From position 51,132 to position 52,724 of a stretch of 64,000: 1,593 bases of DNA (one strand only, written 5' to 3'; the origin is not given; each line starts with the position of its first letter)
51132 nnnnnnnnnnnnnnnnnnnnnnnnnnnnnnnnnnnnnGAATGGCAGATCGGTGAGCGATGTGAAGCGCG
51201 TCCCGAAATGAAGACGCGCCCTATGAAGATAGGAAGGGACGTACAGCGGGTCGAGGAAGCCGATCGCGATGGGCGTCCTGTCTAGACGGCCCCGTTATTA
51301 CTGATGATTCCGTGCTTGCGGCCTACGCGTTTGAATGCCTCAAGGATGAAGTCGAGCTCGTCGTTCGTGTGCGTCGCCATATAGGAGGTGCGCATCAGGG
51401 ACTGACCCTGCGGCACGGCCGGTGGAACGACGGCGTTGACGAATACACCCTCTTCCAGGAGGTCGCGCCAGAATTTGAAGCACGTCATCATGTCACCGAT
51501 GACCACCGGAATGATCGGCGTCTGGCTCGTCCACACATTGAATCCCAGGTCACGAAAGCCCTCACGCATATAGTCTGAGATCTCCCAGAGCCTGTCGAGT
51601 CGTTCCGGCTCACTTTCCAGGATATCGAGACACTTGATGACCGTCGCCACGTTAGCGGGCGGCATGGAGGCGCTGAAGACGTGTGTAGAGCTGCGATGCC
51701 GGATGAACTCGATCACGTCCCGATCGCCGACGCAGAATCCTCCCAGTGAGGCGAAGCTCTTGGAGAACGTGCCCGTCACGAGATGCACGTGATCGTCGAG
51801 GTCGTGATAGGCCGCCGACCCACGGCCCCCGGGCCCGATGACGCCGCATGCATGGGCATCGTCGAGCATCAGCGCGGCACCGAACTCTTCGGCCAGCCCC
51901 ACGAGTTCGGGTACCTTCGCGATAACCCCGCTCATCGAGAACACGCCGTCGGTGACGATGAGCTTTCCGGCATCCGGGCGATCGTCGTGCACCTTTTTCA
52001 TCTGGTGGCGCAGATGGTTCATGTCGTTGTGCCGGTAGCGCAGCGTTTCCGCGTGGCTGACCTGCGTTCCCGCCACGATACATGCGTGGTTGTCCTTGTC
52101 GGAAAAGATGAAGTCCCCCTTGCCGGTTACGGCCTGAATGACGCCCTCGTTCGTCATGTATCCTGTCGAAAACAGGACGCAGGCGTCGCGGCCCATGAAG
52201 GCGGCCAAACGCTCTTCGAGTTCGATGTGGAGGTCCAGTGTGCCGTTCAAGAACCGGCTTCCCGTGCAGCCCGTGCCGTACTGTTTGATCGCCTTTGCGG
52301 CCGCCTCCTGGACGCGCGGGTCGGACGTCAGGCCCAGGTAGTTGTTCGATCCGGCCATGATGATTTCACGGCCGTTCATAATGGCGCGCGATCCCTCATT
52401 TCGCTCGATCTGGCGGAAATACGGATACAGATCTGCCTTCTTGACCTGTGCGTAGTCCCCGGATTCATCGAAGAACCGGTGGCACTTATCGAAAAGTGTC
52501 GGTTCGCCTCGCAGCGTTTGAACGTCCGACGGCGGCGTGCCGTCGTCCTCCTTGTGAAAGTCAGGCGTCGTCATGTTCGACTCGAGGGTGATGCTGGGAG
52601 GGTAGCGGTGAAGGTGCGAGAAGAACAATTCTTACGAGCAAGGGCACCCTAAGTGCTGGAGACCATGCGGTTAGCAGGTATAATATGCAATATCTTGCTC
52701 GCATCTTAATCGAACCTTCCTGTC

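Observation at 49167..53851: Co-oriented GT-B glycosyltransferase / SPT-like alpha-oxoamine synthase / GNAT-fold acyltransferase / duplicated membrane protein: candidate sphingo- or sulfono-lipid cluster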

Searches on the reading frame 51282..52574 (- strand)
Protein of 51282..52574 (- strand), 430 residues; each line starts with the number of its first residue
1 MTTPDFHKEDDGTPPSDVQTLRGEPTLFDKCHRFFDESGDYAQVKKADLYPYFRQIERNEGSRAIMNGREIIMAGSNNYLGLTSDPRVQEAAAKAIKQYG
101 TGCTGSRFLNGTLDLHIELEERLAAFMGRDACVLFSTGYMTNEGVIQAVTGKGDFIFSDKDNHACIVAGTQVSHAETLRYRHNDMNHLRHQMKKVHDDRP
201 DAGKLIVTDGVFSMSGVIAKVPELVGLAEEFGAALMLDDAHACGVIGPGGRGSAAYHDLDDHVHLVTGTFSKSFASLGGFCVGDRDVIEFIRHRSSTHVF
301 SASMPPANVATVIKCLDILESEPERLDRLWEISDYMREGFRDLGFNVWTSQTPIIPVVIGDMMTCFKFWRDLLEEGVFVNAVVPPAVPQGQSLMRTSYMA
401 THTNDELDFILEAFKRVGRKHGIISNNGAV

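Call 3: search_protein_families(library=pfam, proteins=[window:51282-52574:-], max_evalue=0.01)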
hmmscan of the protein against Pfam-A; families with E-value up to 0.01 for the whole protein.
window:51282-52574:- (430 aa): 4 families
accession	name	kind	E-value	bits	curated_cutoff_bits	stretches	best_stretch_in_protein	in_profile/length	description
PF00155.27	Aminotran_1_2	-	1.2e-54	186.3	19.7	1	74-413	6-360/361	Aminotransferase class I and II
PF01212.27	Beta_elim_lyase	-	6.2e-05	22.9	27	1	118-296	36-221/288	Beta-eliminating lyase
PF00266.25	Aminotran_5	-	0.0032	16.9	21.5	1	145-243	81-180/371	Aminotransferase class-V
PF01053.26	Cys_Met_Meta_PP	-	0.0049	15.9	27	1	100-245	41-180/381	Cys/Met metabolism PLP-dependent enzyme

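Call 4: search_protein_families(library=ncbifam, proteins=[window:51282-52574:-], max_evalue=0.01)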
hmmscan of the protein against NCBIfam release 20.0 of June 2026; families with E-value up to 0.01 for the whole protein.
window:51282-52574:- (430 aa): 20 families
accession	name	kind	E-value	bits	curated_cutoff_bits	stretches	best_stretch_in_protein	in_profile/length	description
NF047600.1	SerpalmtaseCFB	equivalog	1e-148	495.2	640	1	39-420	13-391/395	serine palmitoyltransferase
NF047599.1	SerpalmtaseBetaP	equivalog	1.2e-120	402.8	500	1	33-421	6-393/394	serine palmitoyltransferase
TIGR01825.1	gly_Cac_T_rel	subfamily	1.2e-119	399.4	535.4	1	41-424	5-385/385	BioF/Kbl family PLP-dependent acyltransferase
NF005394.0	PRK06939.1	equivalog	1.1e-117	393.2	460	1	41-424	13-397/397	glycine C-acetyltransferase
TIGR00858.1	bioF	equivalog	3.4e-114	381.4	426.45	1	54-414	6-364/365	8-amino-7-oxononanoate synthase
TIGR01822.1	2am3keto_CoA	equivalog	2.1e-99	333.1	493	1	41-424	9-393/393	glycine C-acetyltransferase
NF047603.1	SerpalmtaseAlphaP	equivalog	5.9e-97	324.8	670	1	61-424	37-399/399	serine palmitoyltransferase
TIGR01821.1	5aminolev_synth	equivalog_domain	1.7e-75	254.4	338.55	1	43-421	13-397/402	5-aminolevulinate synthase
NF005526.0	PRK07179.1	equivalog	1.2e-63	215.1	428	1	55-420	36-398/407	alpha-hydroxyketone-type quorum-sensing autoinducer synthase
NF005697.0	PRK07505.1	subfamily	8.6e-41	139.9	342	1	52-420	31-401/405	hypothetical protein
NF004608.1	PRK05937.1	equivalog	2.4e-33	115.5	399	1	101-419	41-347/366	8-amino-7-oxononanoate synthase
NF000586.1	PRK00011.1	subfamily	5.4e-06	25.4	335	1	70-283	18-231/404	serine hydroxymethyltransferase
TIGR02539.1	SepCysS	equivalog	1.5e-05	24.2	365.25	1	89-246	21-190/370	O-phospho-L-seryl-tRNA:Cys-tRNA synthase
NF002877.0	PRK03317.1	equivalog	0.00027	19.8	409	1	146-385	110-343/374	histidinol-phosphate transaminase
NF006003.0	PRK08133.1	equivalog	0.00033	19.5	522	1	90-165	45-117/396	O-succinylhomoserine sulfhydrylase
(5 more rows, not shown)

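Call 7: search_solved_structures(query=window:51282-52574:-, max_evalue=1e-20)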
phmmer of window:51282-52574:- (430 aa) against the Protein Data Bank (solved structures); distinct sequences matched with E-value up to 1e-20: 50.
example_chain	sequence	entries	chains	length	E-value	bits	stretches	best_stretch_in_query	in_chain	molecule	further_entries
3a2b_A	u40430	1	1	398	3.7e-119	401.5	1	43-418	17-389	Serine palmitoyltransferase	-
8guh_A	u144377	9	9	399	3.7e-119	401.5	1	43-418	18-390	Serine palmitoyltransferase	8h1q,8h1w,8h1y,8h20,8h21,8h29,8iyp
8s1y_A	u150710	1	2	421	2.2e-86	293.5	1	42-424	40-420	8-amino-7-oxononanoate synthase/2-amino-3-ketobutyrate coenzyme A ligase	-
7poa_A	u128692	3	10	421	5.6e-86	292.1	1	42-424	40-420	8-amino-7-oxononanoate synthase/2-amino-3-ketobutyrate coenzyme A ligase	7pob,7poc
2x8u_A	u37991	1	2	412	9.4e-85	288.1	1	62-426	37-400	SERINE PALMITOYLTRANSFERASE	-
7v58_A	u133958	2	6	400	1.6e-83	284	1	42-424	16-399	2-amino-3-ketobutyrate coenzyme A ligase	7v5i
2w8j_A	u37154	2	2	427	5.1e-82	279.1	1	60-425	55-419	SERINE PALMITOYLTRANSFERASE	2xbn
2jg2_A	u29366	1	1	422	5.5e-82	279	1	60-425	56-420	SERINE PALMITOYLTRANSFERASE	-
2jgt_A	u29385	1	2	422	6.2e-82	278.8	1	60-425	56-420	SERINE PALMITOYLTRANSFERASE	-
2w8t_A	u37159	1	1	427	7e-82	278.6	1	60-425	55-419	SERINE PALMITOYLTRANSFERASE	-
2w8v_A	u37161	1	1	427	9.6e-82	278.2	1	60-425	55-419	SERINE PALMITOYLTRANSFERASE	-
2w8u_A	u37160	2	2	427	9.7e-82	278.2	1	60-425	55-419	SERINE PALMITOYLTRANSFERASE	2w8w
3tqx_A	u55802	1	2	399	1.7e-81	277.4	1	43-424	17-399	2-amino-3-ketobutyrate coenzyme A ligase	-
1fc4_A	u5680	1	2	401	4.3e-81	276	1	60-424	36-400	2-AMINO-3-KETOBUTYRATE CONENZYME A LIGASE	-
4bmk_A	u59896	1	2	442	5e-81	275.8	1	60-424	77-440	SERINE PALMITOYLTRANSFERASE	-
28eh_A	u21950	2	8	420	3.3e-69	236.9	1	46-420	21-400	Cysteate-C-fatty acyltransferase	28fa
7u7h_A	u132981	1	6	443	3.3e-68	233.6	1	47-420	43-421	7-keto-8-aminopelargonate synthetase-like enzyme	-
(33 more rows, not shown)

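Call 64: search_solved_structures(query=window:51282-52574:-, max_evalue=1e-100, show_alignments=1)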
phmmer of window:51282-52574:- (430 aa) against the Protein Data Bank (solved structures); distinct sequences matched with E-value up to 1e-100: 2.
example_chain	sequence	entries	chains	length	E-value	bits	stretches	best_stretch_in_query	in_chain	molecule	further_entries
3a2b_A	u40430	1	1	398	3.7e-119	401.5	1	43-418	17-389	Serine palmitoyltransferase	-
8guh_A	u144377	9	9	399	3.7e-119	401.5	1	43-418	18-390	Serine palmitoyltransferase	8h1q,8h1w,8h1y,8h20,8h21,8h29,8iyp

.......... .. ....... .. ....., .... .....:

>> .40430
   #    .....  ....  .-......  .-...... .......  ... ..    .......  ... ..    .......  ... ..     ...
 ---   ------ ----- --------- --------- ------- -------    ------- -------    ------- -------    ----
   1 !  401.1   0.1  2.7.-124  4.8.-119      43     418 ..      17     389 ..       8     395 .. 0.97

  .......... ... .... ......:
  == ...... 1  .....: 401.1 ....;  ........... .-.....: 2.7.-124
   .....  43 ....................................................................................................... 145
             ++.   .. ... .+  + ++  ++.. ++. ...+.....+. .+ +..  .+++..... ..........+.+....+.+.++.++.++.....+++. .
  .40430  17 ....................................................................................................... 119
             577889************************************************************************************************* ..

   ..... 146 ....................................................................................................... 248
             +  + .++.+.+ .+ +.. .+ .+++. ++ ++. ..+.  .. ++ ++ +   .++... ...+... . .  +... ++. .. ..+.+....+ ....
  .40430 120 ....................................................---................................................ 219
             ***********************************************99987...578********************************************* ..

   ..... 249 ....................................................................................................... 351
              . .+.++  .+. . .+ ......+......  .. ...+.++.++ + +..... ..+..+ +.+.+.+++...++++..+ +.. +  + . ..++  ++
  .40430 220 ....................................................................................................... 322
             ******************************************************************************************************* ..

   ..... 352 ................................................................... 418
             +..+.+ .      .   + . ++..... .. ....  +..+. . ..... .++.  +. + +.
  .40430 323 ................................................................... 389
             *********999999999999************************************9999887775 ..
